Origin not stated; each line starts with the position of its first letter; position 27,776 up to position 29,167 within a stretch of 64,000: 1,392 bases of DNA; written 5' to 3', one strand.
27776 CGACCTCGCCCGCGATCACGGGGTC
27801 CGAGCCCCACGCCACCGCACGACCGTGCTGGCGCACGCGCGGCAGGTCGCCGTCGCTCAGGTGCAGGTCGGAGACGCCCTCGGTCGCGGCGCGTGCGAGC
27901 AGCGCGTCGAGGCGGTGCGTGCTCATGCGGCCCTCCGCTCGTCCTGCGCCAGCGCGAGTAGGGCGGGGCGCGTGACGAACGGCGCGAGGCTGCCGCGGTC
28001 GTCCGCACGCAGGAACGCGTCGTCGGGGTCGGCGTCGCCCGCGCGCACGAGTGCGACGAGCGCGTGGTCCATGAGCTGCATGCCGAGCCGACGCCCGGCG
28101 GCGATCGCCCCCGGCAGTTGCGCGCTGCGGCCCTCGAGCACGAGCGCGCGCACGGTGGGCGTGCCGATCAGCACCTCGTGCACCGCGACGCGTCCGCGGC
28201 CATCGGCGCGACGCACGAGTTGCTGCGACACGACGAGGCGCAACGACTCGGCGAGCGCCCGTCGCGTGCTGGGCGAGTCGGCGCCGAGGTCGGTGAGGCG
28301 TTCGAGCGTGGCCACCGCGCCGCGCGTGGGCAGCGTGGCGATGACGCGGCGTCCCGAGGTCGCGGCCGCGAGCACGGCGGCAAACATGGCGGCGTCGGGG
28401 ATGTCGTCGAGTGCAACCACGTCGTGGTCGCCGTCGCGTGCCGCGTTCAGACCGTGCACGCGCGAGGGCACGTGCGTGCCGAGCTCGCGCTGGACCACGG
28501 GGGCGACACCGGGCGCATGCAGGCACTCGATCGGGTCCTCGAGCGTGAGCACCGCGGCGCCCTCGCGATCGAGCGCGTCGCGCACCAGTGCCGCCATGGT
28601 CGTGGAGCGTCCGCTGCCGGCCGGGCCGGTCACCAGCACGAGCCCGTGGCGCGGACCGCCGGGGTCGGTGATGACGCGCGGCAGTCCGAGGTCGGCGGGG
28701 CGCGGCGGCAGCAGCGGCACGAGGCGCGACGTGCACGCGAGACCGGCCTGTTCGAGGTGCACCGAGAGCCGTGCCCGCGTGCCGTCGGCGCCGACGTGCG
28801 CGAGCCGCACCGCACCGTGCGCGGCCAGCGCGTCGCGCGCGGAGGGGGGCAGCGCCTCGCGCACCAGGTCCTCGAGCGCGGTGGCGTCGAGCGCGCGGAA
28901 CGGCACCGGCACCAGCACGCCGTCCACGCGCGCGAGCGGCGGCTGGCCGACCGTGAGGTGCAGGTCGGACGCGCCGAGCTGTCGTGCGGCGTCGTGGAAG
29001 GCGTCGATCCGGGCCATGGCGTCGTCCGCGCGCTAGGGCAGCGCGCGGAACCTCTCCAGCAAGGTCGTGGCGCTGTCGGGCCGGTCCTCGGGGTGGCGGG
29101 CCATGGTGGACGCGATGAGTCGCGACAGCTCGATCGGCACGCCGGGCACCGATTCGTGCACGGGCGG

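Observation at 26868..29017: Both PilT paralogs keep Walker A but have lost the catalytic Glu and the His-box histidine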

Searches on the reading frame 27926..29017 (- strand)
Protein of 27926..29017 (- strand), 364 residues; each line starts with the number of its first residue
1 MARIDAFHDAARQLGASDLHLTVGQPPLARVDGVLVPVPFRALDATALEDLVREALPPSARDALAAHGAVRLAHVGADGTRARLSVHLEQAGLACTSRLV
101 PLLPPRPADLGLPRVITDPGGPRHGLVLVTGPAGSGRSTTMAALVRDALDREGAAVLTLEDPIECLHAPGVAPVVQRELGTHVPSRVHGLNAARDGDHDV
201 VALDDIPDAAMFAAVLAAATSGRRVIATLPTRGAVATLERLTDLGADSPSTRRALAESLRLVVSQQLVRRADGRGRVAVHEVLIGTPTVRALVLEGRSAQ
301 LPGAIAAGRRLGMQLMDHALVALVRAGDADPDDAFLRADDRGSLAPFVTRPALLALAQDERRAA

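Call 5: search_protein_families(library=pfam, proteins=[window:27926-29017:-], max_evalue=0.01)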
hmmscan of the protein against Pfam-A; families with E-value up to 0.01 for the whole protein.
window:27926-29017:- (364 aa): 5 families
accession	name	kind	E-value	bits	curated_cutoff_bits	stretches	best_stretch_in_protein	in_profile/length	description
PF00437.27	T2SSE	-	1.2e-21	77.2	24.9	1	123-277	141-287/370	Type II/IV secretion system protein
PF13191.12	AAA_16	-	2.4e-05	25.3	32.6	1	122-267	22-124/167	AAA ATPase domain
PF25199.1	nSTAND_NTPase5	-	4.8e-05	23.7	34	1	122-166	39-83/145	Novel STAND NTPase 5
PF13604.12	AAA_30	-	0.00021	21.5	27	1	124-158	18-51/191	AAA domain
PF20720.3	nSTAND3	-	0.0025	18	27.2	1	123-163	16-55/155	Novel STAND NTPase 3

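Call 7: search_solved_structures(query=window:27926-29017:-, show_alignments=3)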
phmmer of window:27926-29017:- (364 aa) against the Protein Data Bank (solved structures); distinct sequences matched with E-value up to 0.001: 24.
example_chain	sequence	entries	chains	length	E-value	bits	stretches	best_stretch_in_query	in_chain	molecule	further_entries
5fl3_A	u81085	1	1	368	4.4e-49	170.9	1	11-338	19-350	PILI RETRACTION PROTEIN PILT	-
3jvu_A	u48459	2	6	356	3.4e-46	161.4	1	13-334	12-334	Twitching mobility protein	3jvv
5zfq_A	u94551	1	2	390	1.2e-45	159.6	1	14-345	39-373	Twitching motility pilus retraction protein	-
6ojx_A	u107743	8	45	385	1.4e-44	156.1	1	14-348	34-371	Twitching motility pilus retraction ATPase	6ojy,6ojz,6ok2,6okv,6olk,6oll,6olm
2gsz_A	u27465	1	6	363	5.9e-41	144.2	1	11-342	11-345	twitching motility protein PilT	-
2ewv_A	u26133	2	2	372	7e-41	143.9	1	11-341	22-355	twitching motility protein PilT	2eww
10my_A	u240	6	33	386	9.2e-36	127.1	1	9-344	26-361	PilT/PilU family type 4a pilus ATPase | Twitching motility protein PilT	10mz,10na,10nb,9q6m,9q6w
9n32_A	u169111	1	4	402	5.2e-33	118.1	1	13-345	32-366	PilU protein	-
6geb_A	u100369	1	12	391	6.4e-32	114.5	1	5-306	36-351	DotB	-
2eyu_A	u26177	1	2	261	3.7e-28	102.1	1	105-341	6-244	twitching motility protein PilT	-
5it5_F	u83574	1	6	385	4.2e-15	59.2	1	15-279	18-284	ATP binding motif-containing protein PilF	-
5oiu_A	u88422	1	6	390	4.4e-15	59.1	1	15-279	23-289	Type IV pilus assembly protein PilF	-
4pht_A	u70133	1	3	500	4.7e-15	59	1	6-269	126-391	General secretory pathway protein E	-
6ejf_A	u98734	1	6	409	5.1e-15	58.9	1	15-279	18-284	Type IV pilus assembly protein PilF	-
1p9r_A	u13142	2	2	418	7.2e-15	58.4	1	6-269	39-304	General secretion pathway protein E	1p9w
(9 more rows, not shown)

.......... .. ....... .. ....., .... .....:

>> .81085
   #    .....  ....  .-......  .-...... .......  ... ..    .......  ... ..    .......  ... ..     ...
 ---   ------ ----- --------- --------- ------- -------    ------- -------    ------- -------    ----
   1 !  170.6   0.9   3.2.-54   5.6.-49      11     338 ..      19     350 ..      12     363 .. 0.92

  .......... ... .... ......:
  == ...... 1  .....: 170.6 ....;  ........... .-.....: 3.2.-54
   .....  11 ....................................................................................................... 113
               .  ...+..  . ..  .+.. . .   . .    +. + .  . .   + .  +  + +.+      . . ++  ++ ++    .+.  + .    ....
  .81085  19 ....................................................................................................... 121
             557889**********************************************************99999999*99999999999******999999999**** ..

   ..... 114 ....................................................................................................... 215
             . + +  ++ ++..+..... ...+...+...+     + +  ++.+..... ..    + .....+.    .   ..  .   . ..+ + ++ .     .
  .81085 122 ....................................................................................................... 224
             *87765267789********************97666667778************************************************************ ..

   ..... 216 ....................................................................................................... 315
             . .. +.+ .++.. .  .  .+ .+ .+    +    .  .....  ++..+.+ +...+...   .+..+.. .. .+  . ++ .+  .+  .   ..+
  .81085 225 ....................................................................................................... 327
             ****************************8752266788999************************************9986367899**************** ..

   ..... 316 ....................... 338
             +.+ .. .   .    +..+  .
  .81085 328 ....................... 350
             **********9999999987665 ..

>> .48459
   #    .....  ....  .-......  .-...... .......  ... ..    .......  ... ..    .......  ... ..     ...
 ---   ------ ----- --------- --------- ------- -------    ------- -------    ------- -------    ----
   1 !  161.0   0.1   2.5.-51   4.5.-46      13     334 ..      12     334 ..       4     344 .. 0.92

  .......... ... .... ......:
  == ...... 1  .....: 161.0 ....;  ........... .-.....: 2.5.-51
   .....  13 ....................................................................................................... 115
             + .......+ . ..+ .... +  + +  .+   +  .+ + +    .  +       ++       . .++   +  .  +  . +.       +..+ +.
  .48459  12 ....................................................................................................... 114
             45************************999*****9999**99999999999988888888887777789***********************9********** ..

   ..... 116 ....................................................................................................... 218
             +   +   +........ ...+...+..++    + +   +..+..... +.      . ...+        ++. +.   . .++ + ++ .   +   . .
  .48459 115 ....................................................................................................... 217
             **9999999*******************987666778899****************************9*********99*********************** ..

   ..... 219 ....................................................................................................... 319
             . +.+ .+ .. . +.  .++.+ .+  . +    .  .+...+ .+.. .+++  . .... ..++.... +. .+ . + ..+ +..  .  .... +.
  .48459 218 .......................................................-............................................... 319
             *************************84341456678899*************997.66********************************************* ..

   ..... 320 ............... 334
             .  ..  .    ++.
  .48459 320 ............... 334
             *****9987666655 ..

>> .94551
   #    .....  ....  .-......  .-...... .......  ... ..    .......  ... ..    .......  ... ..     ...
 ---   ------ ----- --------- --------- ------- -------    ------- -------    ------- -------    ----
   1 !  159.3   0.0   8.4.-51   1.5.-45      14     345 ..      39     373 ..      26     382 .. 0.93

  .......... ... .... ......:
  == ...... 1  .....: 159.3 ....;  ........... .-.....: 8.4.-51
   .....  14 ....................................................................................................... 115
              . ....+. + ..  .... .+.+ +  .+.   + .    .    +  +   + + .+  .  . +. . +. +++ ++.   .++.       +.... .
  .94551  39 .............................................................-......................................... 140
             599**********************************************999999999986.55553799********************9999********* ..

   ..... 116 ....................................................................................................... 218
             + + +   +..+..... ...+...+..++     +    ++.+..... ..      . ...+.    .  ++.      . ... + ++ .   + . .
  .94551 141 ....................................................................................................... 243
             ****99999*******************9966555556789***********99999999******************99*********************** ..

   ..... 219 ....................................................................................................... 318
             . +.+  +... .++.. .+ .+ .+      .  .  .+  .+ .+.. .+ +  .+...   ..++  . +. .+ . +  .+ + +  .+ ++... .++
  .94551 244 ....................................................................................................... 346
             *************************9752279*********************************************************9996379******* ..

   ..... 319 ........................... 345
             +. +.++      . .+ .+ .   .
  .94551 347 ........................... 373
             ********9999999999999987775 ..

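Call 8: find_homologous_proteins(query=window:27926-29017:-, max_evalue=1e-10)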
Query window:27926-29017:- (364 aa): 2220 proteins with E <= 1e-10 among 8000 candidates; the best 120 are listed.
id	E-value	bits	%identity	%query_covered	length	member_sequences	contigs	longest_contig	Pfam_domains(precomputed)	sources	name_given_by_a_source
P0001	8.6e-221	750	100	100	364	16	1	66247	PF00437.27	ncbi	ncbi:MAG: type IV pilus twitching motility protein PilT [bacterium]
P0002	3.1e-102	361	51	100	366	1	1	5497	PF00437.27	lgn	-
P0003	9.5e-102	359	51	100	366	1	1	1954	PF00437.27,PF13191.13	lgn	-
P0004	4.2e-101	357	51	100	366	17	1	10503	PF00437.27,PF13191.13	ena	-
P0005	6.7e-101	356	51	100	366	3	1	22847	PF00437.27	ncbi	-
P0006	2.3e-99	351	49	100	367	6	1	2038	PF00437.27,PF13191.13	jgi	jgi:twitching motility protein PilT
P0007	3.7e-98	347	48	100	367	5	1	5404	PF00437.27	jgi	jgi:twitching motility protein PilT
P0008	4.3e-98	347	49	100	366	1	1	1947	PF00437.27,PF13401.13,PF13191.13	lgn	-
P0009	5.5e-98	347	49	100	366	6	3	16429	PF00437.27,PF13401.13,PF13191.13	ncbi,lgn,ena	-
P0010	6.5e-97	343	55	100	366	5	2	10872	PF00437.27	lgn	-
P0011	3.8e-96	341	49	100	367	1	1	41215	PF00437.27,PF13604.13,PF13191.13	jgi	-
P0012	9.5e-96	339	48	100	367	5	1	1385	PF00437.27,PF13191.13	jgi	-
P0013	1.8e-95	338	56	100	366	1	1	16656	PF00437.27,PF13604.13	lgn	-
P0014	1.9e-95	338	55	100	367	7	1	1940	PF00437.27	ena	-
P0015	2.3e-95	338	49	100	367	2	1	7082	PF00437.27,PF13401.13,PF13191.13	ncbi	ncbi:MAG: PilT/PilU family type 4a pilus ATPase [Candidatus Eisenbacteria bacterium]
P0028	1.1e-92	329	47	100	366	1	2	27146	PF00437.27,PF13401.13,PF13191.13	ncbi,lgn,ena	-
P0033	4.9e-92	327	48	100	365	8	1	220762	PF00437.27,PF13401.13,PF13191.13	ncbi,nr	ncbi:MAG: PilT/PilU family type 4a pilus ATPase [Candidatus Eisenbacteria bacterium]|nr:PilT/PilU fa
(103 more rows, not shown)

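Call 14: find_encoding_contigs(protein=P0013, flank=8000, max_places=3)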
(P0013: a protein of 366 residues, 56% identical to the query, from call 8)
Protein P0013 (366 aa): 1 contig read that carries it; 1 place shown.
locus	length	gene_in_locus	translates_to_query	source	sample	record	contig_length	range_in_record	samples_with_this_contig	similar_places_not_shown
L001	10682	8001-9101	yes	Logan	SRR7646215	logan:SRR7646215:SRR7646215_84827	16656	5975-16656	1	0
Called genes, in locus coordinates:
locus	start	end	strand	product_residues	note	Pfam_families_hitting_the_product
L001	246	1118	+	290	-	PF11138:DUF2911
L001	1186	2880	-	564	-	PF00474:SSF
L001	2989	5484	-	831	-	PF02585:PIG-L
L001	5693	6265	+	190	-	PF16697:Yop-YscD_cpl, PF00498:FHA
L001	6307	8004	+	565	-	PF01636:APH (faint), PF02985:HEAT (faint), PF03130:HEAT_PBS (faint), PF13646:HEAT_2, PF00069:Pkinase, PF07714:PK_Tyr_Ser-Thr, PF03109:ABC1 (faint)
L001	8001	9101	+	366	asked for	PF00437:T2SSE, PF13604:AAA_30 (faint)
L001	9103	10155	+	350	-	PF00437:T2SSE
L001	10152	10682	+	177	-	?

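Call 15: find_encoding_contigs(protein=P0028, flank=8000, max_places=3)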
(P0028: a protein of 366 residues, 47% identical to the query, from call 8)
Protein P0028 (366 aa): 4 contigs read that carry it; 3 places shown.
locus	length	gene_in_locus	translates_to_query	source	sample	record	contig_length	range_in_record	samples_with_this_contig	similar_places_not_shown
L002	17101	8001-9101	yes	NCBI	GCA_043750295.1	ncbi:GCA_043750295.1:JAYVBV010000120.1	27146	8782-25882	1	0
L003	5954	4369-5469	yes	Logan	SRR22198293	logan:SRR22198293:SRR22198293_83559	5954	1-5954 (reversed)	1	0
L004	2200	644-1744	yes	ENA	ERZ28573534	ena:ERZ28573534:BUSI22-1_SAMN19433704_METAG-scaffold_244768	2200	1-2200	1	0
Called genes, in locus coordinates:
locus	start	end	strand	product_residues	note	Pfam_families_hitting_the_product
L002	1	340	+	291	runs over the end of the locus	PF11138:DUF2911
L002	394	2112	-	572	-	PF00474:SSF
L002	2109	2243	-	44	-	-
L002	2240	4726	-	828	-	PF02585:PIG-L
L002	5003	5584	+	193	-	PF16697:Yop-YscD_cpl, PF00498:FHA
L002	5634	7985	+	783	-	PF03130:HEAT_PBS (faint), PF10363:RTP1_C1 (faint), PF00514:Arm (faint), PF01602:Adaptin_N (weak), PF13646:HEAT_2, PF13646:HEAT_2, PF00069:Pkinase, PF07714:PK_Tyr_Ser-Thr, +5 more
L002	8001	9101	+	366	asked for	PF00437:T2SSE, PF13191:AAA_16 (weak), PF13401:AAA_22 (faint)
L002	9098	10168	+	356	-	PF00437:T2SSE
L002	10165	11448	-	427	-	PF01590:GAF, PF13185:GAF_2, PF13492:GAF_3, PF13487:HD_5, PF01966:HD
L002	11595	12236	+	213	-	PF13487:HD_5, PF01966:HD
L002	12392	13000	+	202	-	PF00657:Lipase_GDSL (weak), PF13472:Lipase_GDSL_2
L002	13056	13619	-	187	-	PF02469:Fasciclin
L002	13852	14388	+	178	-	PF01641:SelR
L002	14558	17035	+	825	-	PF02922:CBM_48 (faint), PF00128:Alpha-amylase, PF01055:Glyco_hydro_31_2nd (weak), PF00128:Alpha-amylase, PF02806:Alpha-amylase_C, PF13860:FlgD_ig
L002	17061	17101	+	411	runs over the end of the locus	PF00109:ketoacyl-synt, PF02801:Ketoacyl-synt_C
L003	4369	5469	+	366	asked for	PF00437:T2SSE, PF13191:AAA_16 (weak), PF13401:AAA_22 (faint)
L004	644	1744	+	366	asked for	PF00437:T2SSE, PF13191:AAA_16 (weak), PF13401:AAA_22 (faint)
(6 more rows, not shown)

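Call 17: find_encoding_contigs(protein=P0010, flank=8000, max_places=3)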
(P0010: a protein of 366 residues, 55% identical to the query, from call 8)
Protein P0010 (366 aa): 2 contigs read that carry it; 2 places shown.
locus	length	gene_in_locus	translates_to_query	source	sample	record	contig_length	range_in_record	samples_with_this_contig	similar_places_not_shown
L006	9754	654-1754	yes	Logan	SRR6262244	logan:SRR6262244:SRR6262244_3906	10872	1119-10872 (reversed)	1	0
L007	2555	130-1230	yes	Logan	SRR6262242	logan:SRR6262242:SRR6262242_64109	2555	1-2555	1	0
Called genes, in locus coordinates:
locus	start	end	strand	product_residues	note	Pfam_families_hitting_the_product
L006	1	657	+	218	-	?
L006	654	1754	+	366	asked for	PF00437:T2SSE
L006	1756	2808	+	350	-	PF00437:T2SSE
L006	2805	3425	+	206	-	PF13487:HD_5, PF01966:HD (weak)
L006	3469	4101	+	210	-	PF00657:Lipase_GDSL (weak), PF13472:Lipase_GDSL_2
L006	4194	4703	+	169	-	PF01641:SelR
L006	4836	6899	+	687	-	PF02922:CBM_48, PF00128:Alpha-amylase (faint), PF21156:ISOA1-3_C (weak)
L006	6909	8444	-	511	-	PF14134:DUF4301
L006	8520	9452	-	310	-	PF03486:HI0933_like (faint), PF07992:Pyr_redox_2, PF13450:NAD_binding_8 (weak), PF13738:Pyr_redox_3, PF00070:Pyr_redox (weak)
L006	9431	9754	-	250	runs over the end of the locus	PF00535:Glycos_transf_2, PF13641:Glyco_tranf_2_3, PF10111:Glyco_tranf_2_2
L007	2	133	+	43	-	?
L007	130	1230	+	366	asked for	PF00437:T2SSE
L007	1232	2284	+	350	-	PF00437:T2SSE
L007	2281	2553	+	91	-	?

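Call 40: find_related_loci(query=A1, collection=genome_contigs, flank=6000)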
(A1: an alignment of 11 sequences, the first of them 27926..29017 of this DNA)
Query A1 (364 aa) in genome_contigs; peptide patterns used: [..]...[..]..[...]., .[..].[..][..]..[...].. (x = any residue, [..] = any of these).
600 stretches matched a pattern (row limit reached: there are more); 592 encode a relative of the query (tblastn E <= 1e-3); the best 80 are kept; 80 distinct loci.
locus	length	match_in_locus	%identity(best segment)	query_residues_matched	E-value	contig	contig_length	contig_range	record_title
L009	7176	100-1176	44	1-357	1e-85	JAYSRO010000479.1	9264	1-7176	MAG: Candidatus Eisenbacteria bacterium isolate GFS_11975 GFS_11975_478, whole genome shotgun sequence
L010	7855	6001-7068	40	1-354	5e-77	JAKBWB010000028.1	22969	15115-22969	MAG: Proteobacteria bacterium isolate TL1-4.bin61 NODE_1669_length_22969_cov_7.642238, whole genome shotgun sequence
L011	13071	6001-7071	38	1-355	2e-76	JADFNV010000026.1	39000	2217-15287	MAG: Proteobacteria bacterium isolate B65T1B8 B65T1B8_NODE1430, whole genome shotgun sequence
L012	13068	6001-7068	38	1-354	4e-73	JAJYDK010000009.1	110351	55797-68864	MAG: Proteobacteria bacterium isolate BP9.bin95 NODE_226_length_110351_cov_5.095016, whole genome shotgun sequence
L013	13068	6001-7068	38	1-354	1e-72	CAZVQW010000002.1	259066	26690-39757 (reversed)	MAG TPA_asm: uncultured Chromatiaceae bacterium isolate SRP077602_co10_288 genome assembly, contig: NODE_22_length_25906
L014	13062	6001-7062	37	1-352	9e-72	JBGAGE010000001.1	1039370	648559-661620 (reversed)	MAG: Steroidobacteraceae bacterium isolate MAG_MBR_H125.20 MBRH125-20_opera_contig_20, whole genome shotgun sequence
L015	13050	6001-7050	38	1-348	3e-68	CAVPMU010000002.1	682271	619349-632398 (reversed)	MAG: uncultured Gammaproteobacteria bacterium isolate MFD10097.bin.1.35 genome assembly, contig: contig_1233, whole geno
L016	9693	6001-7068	37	1-354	2e-67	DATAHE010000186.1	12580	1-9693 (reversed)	MAG TPA_asm: Steroidobacteraceae bacterium isolate SMAG_U6847 k141_4513908, whole genome shotgun sequence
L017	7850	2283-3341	36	1-351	2e-66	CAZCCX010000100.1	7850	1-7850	MAG TPA_asm: uncultured Desulfobacteraceae bacterium isolate binchicken_co89_617 genome assembly, contig: NODE_19436_len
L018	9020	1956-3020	36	1-353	7e-66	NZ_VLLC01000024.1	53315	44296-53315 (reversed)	Desulfobotulus alkaliphilus strain ASO4-4 LZ24DRAFT_scaffold00024.24, whole genome shotgun sequence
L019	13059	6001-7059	35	1-351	3e-65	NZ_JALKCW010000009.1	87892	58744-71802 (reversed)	Hydrosulfovibrio ferrireducens strain CB1MN k141_26, whole genome shotgun sequence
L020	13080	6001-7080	36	1-358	2e-64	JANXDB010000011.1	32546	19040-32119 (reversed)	MAG: Caldimicrobium sp. isolate SKYB93 k141_170441, whole genome shotgun sequence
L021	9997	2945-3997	38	1-348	6e-64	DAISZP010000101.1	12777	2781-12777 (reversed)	MAG TPA_asm: Luteolibacter sp. isolate CTOTU24494 NODE_2696_length_12777_cov_4.418095, whole genome shotgun sequence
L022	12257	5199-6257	34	1-351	5e-64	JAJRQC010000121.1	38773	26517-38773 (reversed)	MAG: Deltaproteobacteria bacterium isolate Dive100_bin10.32 k141_665589, whole genome shotgun sequence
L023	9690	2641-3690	36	1-348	1e-63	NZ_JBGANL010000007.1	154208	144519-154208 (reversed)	MAG: Prosthecobacter sp. isolate MAG_MBR_H10.39 MBRH10-39_opera_contig_429, whole genome shotgun sequence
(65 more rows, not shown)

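Call 46: search_protein_representatives(alignment_id=A3)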
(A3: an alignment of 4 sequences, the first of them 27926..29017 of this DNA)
Query: 4 sequences, 366 profile positions. Proteins with E-value up to 0.001 (for the whole library): 39504; up to 1e-10: 24317; up to 1e-30: 5960. The best 150 are listed.
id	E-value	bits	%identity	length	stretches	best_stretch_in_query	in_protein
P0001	6.9e-181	617.9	-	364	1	3-366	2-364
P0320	2.4e-130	451.6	-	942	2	17-347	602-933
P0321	3.1e-124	431.5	-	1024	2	16-337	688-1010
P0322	7.6e-120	417.1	-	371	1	4-359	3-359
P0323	2.5e-114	398.9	-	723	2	6-347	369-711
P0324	2.7e-109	382.3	-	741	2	8-325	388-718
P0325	3.3e-109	382.1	-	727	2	8-331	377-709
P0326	9.7e-109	380.5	-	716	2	4-353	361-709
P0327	4.5e-108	378.3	-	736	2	7-343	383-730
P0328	8.8e-106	370.8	-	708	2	8-341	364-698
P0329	1.8e-94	333.6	-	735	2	5-327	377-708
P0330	6.1e-86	305.5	-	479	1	7-350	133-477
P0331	7.9e-85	301.9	-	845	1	3-346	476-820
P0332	8.5e-85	301.8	-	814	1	5-343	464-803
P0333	2.8e-83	296.7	-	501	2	4-354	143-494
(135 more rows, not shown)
